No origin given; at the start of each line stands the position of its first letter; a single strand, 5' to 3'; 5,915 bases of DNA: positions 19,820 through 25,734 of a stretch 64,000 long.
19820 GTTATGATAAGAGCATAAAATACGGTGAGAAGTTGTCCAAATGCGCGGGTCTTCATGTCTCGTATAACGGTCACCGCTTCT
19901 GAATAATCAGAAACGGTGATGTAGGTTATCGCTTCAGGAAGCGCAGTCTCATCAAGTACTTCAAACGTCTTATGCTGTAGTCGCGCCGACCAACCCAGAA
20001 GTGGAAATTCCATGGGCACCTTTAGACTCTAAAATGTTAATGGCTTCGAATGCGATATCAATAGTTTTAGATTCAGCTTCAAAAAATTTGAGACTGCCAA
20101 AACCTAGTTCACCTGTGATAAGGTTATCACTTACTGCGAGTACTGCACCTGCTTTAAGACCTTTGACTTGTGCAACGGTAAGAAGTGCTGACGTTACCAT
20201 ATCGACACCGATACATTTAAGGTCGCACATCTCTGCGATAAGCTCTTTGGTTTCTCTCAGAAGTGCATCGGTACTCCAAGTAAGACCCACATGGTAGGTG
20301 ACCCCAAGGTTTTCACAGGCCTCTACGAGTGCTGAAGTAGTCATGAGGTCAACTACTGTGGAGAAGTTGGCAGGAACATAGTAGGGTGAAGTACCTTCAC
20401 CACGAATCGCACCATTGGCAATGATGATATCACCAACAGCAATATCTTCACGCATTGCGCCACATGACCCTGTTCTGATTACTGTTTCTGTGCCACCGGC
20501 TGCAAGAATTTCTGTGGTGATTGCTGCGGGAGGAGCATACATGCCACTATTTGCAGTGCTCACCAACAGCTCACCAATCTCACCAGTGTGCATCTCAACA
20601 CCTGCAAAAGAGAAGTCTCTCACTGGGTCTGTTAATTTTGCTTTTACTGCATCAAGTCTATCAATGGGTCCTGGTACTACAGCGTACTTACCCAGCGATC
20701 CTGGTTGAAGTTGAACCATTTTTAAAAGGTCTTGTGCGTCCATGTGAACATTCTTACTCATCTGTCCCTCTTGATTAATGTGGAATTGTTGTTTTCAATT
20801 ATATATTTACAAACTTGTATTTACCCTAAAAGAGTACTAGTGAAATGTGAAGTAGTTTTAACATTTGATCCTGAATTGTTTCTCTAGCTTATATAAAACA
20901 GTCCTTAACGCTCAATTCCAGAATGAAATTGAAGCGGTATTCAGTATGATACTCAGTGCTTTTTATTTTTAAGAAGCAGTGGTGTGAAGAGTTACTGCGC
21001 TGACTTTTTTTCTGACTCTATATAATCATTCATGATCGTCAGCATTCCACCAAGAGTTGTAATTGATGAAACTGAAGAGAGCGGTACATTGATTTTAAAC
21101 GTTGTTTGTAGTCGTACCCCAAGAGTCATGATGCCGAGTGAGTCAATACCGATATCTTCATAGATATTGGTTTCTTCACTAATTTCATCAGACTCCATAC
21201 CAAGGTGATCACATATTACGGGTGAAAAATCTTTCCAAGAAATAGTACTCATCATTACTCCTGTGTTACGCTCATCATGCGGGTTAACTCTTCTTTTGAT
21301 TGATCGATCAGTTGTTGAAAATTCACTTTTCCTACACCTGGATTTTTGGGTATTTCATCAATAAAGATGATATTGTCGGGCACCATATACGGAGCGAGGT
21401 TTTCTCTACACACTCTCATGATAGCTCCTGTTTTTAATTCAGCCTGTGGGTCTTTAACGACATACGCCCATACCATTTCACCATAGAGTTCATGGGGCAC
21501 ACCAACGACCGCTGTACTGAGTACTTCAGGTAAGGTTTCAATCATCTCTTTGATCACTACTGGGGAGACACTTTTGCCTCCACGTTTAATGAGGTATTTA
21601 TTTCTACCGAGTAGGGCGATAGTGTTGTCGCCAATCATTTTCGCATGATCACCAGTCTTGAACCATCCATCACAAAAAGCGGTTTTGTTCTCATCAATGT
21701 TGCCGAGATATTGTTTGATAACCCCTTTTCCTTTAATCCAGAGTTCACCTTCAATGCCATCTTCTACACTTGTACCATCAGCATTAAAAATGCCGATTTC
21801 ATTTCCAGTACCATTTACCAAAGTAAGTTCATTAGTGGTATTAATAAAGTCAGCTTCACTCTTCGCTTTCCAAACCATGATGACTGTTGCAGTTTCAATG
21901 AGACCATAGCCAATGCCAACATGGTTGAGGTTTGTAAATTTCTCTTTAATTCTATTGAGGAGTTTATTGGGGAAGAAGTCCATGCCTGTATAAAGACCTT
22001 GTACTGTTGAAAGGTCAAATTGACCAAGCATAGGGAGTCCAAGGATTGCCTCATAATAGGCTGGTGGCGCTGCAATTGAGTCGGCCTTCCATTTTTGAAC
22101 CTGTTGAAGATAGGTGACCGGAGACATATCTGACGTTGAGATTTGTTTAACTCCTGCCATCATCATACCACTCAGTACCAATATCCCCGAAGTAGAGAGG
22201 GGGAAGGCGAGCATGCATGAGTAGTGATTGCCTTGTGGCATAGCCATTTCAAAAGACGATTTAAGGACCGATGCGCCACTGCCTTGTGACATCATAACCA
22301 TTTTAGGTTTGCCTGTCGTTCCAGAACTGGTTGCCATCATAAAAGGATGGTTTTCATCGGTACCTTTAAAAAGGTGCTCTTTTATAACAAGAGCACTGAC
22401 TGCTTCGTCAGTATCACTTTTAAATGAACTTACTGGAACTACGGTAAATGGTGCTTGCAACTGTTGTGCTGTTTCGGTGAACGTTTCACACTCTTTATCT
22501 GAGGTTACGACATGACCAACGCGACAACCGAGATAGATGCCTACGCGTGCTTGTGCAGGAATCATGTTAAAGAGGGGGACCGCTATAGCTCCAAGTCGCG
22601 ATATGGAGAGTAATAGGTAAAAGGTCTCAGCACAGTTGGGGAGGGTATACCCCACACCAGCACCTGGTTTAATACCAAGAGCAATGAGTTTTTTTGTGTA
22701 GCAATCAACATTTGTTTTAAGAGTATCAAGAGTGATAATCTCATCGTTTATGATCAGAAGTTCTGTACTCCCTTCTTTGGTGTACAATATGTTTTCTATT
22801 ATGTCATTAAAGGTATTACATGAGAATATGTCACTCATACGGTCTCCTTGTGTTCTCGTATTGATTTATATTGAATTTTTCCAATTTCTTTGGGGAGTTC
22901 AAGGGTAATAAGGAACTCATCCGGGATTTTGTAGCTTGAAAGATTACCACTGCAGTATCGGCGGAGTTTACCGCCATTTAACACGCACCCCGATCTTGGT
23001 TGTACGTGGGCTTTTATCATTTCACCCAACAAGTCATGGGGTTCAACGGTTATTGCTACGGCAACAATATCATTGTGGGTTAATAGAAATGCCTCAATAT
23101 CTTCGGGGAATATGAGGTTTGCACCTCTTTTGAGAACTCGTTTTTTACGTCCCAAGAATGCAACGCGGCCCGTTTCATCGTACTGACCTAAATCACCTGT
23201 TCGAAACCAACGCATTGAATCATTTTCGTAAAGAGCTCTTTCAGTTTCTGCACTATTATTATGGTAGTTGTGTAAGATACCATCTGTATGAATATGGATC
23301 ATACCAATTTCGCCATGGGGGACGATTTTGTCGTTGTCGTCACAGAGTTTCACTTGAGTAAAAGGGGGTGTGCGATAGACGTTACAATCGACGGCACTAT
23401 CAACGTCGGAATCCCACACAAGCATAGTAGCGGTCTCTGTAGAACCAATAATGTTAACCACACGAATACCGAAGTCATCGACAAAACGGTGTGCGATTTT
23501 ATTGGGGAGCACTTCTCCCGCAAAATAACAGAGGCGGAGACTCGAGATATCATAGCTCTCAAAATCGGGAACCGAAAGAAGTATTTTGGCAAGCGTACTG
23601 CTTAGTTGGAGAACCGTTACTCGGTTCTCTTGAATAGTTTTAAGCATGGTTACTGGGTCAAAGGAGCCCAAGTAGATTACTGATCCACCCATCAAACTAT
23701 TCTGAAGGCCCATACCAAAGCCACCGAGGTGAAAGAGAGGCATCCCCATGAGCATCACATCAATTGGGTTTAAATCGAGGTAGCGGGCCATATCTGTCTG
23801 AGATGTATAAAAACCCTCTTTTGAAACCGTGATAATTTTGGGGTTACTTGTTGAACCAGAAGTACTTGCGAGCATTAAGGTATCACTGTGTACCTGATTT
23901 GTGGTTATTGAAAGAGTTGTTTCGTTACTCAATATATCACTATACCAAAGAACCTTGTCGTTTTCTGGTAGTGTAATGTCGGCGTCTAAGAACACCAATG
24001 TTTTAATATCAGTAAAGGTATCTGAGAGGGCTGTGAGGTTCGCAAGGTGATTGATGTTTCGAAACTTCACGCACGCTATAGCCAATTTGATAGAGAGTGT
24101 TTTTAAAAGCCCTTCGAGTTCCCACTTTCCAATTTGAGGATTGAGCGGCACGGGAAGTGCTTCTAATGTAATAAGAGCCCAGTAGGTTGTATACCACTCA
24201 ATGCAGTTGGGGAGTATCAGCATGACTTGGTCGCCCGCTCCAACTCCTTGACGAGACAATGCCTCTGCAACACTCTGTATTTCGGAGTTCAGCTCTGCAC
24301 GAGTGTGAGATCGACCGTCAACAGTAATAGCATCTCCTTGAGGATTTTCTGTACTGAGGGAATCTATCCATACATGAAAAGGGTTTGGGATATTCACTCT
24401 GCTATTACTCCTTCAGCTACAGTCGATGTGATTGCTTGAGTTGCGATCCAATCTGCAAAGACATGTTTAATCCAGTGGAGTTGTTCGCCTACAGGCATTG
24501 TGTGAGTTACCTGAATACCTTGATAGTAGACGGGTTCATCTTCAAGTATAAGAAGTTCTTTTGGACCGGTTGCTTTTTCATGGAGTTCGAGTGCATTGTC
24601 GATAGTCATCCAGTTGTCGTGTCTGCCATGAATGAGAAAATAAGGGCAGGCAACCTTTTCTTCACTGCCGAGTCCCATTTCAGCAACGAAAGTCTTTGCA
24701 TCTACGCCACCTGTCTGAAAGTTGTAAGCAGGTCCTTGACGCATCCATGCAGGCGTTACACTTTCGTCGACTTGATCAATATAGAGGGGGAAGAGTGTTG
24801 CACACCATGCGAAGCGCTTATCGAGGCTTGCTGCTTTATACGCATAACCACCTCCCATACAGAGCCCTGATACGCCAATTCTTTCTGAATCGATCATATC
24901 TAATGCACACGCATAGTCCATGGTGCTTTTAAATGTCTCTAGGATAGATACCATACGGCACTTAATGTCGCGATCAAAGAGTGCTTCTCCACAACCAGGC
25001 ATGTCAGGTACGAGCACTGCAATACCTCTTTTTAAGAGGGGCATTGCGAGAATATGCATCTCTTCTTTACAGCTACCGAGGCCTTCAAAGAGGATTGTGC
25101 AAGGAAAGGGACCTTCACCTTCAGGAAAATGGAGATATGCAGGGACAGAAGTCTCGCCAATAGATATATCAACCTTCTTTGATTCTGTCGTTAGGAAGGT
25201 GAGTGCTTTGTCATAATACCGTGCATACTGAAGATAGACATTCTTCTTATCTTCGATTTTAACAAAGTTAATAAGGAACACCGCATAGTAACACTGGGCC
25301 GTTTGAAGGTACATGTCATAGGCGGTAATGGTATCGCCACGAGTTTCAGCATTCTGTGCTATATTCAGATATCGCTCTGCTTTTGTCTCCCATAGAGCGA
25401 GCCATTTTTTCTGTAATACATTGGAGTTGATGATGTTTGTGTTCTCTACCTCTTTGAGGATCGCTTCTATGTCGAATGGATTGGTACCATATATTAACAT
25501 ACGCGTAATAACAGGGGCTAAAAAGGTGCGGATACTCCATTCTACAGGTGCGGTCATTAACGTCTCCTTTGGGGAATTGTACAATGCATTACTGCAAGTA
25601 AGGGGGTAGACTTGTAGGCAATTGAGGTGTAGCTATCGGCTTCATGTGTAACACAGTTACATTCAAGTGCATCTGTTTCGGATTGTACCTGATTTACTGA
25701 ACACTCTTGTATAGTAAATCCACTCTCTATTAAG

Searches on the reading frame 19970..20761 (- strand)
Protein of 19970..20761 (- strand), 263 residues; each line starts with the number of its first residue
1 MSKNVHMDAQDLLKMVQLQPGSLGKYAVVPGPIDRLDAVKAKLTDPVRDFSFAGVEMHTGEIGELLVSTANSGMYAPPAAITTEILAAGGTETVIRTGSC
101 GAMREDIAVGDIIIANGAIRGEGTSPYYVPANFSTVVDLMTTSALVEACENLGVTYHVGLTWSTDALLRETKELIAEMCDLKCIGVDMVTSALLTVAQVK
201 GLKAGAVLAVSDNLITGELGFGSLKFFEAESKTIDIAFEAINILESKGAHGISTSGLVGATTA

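Call 5: search_protein_families(library=pfam, proteins=[window:19970-20761:-], max_evalue=0.01)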
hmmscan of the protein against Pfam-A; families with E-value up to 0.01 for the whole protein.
window:19970-20761:- (263 aa): 1 family
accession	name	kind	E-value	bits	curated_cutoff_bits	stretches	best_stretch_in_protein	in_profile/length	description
PF01048.26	PNP_UDP_1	-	2.9e-33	115.7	25.1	1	28-221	4-210/233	Phosphorylase superfamily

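Call 7: search_protein_families(library=ncbifam, proteins=[window:19970-20761:-], max_evalue=0.001)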
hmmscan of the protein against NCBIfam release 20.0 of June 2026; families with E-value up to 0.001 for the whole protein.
window:19970-20761:- (263 aa): 14 families
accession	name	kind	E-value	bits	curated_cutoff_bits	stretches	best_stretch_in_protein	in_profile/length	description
TIGR01718.1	Uridine-psphlse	equivalog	6.4e-38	130.5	280.3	1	17-244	5-244/245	uridine phosphorylase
NF008383.0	PRK11178.1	equivalog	2.8e-28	98.9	262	1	25-242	20-250/254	uridine phosphorylase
NF004489.0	PRK05819.1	subfamily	6.6e-25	87.7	230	1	54-218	45-211/236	DeoD-type purine-nucleoside phosphorylase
NF005500.0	PRK07115.1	equivalog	1e-23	83.9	264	1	55-216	53-215/261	AMP nucleosidase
NF009914.0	PRK13374.1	subfamily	2e-22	80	338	1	58-218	49-211/235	DeoD-type purine-nucleoside phosphorylase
TIGR00107.1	deoD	equivalog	3.3e-21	75.8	232.25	1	58-219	45-208/232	purine-nucleoside phosphorylase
TIGR01721.1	AMN-like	hypoth_equivalog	4.1e-20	72.1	307.2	1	63-215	58-212/269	AMP nucleosidase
NF004079.0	PRK05584.1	equivalog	3.4e-11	43.1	169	1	46-213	22-199/232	5'-methylthioadenosine/adenosylhomocysteine nucleosidase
TIGR03468.1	HpnG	hypoth_equivalog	1.5e-08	34.5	187.1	1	71-214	26-158/212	hopanoid-associated phosphorylase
TIGR01704.1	MTA_SAH-Nsdase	equivalog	6.4e-06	25.9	73.8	1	48-118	23-94/229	5'-methylthioadenosine/S-adenosylhomocysteine nucleosidase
TIGR03664.1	fut_nucase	equivalog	0.00026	20.7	124.7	1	66-206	38-163/228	futalosine hydrolase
TIGR01717.1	AMP-nucleosdse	equivalog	0.00037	19.4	364.7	1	81-248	279-460/478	AMP nucleosidase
NF011286.0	PRK14697.1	equivalog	0.00078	19.1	260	0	51-118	28-96/233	bifunctional 5'-methylthioadenosine/S-adenosylhomocysteine nucleosidase/phosphatase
TIGR01698.1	PUNP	equivalog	0.00098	18.6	302.6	0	84-216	76-213/245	purine-nucleoside phosphorylase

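Call 55: search_solved_structures(query=window:19970-20761:-, max_evalue=1e-8, show_alignments=1)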
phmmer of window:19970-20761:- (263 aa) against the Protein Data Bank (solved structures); distinct sequences matched with E-value up to 1e-8: 63 (the best 60 are shown).
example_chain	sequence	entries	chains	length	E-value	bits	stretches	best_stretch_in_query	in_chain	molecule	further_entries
3qpb_A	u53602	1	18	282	2e-28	102.7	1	15-244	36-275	Uridine phosphorylase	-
1tgv_A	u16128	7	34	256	3.1e-24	89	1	25-240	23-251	uridine phosphorylase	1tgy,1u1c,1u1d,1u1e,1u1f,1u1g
1odi_A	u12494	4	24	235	3.7e-24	88.7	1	16-241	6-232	PURINE NUCLEOSIDE PHOSPHORYLASE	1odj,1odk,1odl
2oxf_A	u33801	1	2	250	6e-24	88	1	25-240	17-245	Uridine phosphorylase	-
2i8a_A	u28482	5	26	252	6.1e-24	88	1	25-240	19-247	Uridine phosphorylase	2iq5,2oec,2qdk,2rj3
3c74_A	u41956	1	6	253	6.2e-24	88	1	25-240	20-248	Uridine phosphorylase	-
1k3f_A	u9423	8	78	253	6.3e-24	88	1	26-240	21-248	uridine phosphorylase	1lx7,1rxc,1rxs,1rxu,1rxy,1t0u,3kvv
1ryz_A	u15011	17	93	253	6.6e-24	87.9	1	25-240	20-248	Uridine phosphorylase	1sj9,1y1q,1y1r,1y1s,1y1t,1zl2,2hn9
7q31_AAA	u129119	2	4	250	9.2e-24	87.4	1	26-240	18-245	Uridine phosphorylase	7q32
7q1i_AAA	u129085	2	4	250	1.4e-23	86.9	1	25-240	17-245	Uridine phosphorylase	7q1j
4i2v_A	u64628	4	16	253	1.4e-22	83.6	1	26-221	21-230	Uridine phosphorylase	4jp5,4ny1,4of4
5lhv_A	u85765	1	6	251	6.2e-21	78.1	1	26-240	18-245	Uridine phosphorylase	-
4g8j_A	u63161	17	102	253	6.9e-21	78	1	26-240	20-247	Uridine phosphorylase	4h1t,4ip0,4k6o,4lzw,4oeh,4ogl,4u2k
3o6v_A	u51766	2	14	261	7.2e-21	77.9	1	26-240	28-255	Uridine phosphorylase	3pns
4lnh_A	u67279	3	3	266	1.2e-20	77.2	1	18-208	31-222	Uridine phosphorylase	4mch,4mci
1jds_A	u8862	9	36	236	6.3e-20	74.8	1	20-220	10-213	5'-METHYLTHIOADENOSINE PHOSPHORYLASE | 5'-deoxy-5'-methylthioadenosine phosphorylase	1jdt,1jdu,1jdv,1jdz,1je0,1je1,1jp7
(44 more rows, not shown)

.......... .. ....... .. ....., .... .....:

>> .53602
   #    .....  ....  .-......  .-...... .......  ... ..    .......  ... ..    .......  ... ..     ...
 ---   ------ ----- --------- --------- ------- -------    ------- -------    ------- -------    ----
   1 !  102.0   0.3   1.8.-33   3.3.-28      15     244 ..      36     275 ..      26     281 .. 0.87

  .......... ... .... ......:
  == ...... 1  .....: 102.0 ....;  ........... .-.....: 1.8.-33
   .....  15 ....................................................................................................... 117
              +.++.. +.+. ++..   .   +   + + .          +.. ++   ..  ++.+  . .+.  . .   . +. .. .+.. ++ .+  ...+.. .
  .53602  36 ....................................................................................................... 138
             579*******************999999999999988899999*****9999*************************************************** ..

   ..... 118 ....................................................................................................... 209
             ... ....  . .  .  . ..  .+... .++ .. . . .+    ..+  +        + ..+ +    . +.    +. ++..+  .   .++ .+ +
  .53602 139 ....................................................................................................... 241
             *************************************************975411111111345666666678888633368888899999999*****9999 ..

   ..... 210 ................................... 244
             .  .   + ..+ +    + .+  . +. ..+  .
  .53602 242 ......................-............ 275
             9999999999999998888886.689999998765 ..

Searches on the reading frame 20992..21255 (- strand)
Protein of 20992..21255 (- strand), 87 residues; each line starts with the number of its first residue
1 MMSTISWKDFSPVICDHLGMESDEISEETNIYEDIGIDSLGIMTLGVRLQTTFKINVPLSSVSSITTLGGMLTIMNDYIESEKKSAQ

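Call 18: search_protein_families(library=pfam, proteins=[window:20992-21255:-], max_evalue=0.001)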
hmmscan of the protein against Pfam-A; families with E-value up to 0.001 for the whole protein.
window:20992-21255:- (87 aa): 1 family
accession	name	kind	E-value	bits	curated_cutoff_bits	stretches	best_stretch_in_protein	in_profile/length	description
PF00550.31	PP-binding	-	1.4e-10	41.7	20.8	1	13-71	6-63/67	Phosphopantetheine attachment site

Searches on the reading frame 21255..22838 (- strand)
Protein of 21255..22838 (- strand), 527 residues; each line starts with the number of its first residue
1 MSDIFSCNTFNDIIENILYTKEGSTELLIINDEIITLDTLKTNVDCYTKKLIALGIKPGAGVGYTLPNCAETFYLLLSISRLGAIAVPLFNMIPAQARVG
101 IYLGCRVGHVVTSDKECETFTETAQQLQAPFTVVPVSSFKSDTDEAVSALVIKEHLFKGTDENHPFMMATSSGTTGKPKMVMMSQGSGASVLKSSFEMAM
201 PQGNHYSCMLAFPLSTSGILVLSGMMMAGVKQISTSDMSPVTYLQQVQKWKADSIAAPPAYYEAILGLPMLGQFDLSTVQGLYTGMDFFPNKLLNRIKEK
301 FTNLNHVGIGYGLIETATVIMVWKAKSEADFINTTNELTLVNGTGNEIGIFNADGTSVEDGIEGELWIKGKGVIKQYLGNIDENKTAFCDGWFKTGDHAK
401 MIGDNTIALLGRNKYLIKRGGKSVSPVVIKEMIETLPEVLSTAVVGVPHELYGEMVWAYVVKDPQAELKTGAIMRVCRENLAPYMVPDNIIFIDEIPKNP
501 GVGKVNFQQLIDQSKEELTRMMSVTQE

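Call 5: search_protein_families(library=pfam, proteins=[window:21255-22838:-], max_evalue=0.01)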
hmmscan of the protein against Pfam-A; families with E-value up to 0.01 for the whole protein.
window:21255-22838:- (527 aa): 2 families
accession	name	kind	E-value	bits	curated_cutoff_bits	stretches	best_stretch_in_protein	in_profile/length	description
PF00501.34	AMP-binding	-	2.2e-40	139.1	29.9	1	31-378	18-384/384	AMP-binding enzyme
PF13193.12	AMP-binding_C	-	2.3e-14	54.5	24.5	1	432-499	5-72/76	AMP-binding enzyme C-terminal domain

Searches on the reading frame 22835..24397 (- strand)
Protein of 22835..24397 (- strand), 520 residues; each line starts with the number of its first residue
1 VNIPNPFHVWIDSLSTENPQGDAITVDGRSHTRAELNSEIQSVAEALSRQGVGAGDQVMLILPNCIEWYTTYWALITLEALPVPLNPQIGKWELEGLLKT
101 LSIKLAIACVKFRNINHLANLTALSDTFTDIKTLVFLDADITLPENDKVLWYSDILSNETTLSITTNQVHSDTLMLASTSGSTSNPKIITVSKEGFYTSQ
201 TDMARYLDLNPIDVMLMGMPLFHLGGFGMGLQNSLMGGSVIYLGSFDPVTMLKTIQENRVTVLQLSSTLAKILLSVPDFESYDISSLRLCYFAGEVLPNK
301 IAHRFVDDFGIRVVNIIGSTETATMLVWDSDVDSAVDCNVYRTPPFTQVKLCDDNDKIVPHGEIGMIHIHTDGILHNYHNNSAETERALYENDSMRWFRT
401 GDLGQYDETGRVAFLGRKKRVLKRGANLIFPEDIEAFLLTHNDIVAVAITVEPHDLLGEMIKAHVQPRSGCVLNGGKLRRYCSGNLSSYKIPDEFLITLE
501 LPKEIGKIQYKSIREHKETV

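Call 5: search_protein_families(library=pfam, proteins=[window:22835-24397:-], max_evalue=0.01)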
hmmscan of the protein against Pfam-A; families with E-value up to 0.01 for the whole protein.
window:22835-24397:- (520 aa): 2 families
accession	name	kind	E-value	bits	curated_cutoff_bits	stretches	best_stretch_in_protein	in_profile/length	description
PF00501.34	AMP-binding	-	4e-55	187.6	29.9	1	18-378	8-383/384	AMP-binding enzyme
PF13193.12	AMP-binding_C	-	1e-06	30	24.5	1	434-503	2-71/76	AMP-binding enzyme C-terminal domain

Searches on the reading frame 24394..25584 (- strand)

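Call 5: search_protein_families(library=pfam, proteins=[window:24394-25584:-], max_evalue=0.01)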
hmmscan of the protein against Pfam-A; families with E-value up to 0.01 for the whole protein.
window:24394-25584:- (396 aa): 9 families
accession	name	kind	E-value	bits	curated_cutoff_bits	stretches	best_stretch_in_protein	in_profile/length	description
PF06500.17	FrsA-like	-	1.4e-10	41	22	1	61-262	97-294/414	Esterase FrsA-like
PF01738.24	DLH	-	1.1e-07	32.1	21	1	148-337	2-168/217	Dienelactone hydrolase family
PF00326.27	Peptidase_S9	-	3.4e-05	23.9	22.6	1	183-337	9-169/213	Prolyl oligopeptidase family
PF00561.26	Abhydrolase_1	-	5e-05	23.5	25.8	1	164-270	4-103/245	alpha/beta hydrolase fold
PF12697.13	Abhydrolase_6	-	0.00026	22.2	26.3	1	182-301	22-132/217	Alpha/beta hydrolase family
PF13763.11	DUF4167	-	0.0019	18.8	25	0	65-102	35-71/78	Domain of unknown function (DUF4167)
PF05448.18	AXE1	-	0.0019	17.5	21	0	224-267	166-209/321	Acetyl xylan esterase (AXE1)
PF02129.25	Peptidase_S15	-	0.0022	18.2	23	0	309-346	219-255/262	X-Pro dipeptidyl-peptidase (S15 family)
PF03583.20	LIP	-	0.004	17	23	0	178-259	17-96/286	Secretory lipase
